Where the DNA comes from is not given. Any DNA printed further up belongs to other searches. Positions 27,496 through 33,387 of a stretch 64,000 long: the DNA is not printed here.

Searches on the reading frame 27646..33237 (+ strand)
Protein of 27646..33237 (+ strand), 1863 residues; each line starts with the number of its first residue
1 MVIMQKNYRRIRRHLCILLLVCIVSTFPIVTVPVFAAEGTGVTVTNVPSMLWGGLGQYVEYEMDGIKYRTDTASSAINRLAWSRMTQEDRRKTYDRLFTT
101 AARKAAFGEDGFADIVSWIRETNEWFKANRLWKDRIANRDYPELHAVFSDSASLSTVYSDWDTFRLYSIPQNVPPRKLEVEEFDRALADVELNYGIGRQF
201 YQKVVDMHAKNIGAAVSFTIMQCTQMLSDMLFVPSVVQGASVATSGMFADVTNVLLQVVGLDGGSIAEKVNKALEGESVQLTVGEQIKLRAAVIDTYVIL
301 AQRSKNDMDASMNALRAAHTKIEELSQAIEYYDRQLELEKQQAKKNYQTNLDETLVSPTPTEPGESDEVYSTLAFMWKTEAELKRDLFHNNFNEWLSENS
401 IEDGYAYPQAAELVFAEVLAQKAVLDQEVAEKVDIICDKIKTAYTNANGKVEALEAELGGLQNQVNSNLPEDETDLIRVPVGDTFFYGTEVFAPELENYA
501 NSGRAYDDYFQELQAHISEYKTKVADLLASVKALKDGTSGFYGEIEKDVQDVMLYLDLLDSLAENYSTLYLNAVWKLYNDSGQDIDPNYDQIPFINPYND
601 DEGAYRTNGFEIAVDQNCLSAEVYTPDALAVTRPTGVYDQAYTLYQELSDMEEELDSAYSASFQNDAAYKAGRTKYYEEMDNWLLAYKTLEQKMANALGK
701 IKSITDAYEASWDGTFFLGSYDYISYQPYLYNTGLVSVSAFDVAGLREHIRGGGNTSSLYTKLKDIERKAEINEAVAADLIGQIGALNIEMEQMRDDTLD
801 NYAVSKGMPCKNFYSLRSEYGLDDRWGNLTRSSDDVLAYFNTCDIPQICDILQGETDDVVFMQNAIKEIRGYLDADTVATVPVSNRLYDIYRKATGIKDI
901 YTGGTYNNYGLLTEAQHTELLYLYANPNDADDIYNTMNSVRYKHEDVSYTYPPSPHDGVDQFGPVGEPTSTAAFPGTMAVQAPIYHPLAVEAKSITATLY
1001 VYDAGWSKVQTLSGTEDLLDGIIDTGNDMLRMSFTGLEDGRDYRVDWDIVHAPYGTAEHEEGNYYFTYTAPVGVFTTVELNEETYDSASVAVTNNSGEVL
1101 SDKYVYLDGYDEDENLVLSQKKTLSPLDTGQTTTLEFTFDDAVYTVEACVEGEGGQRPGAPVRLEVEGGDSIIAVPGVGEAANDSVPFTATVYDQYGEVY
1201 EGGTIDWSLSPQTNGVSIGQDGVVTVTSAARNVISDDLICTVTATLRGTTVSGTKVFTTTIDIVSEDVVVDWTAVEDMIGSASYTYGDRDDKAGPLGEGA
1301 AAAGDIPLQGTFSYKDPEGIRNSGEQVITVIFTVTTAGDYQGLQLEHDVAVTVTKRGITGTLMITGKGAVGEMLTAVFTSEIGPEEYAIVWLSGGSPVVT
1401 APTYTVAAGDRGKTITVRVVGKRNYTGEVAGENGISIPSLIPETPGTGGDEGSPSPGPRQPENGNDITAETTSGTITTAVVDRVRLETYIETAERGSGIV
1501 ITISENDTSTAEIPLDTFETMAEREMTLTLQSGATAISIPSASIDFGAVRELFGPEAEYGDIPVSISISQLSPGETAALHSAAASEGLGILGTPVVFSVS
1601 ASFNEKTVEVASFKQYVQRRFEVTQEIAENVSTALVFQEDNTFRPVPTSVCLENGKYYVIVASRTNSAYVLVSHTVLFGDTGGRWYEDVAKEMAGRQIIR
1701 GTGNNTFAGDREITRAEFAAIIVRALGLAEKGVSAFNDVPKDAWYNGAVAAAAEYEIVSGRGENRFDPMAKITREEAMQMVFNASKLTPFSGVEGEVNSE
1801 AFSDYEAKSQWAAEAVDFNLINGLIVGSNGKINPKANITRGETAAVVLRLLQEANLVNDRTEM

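Call 57: search_protein_families(library=pfam, proteins=[window:27646-33237:+], max_evalue=0.00001)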
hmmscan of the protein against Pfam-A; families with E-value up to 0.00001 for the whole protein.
window:27646-33237:+ (1863 aa): 1 family
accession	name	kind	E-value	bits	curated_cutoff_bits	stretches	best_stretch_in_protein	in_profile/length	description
PF00395.25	SLH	-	2.2e-24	85.6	20.8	2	1736-1777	2-43/44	S-layer homology domain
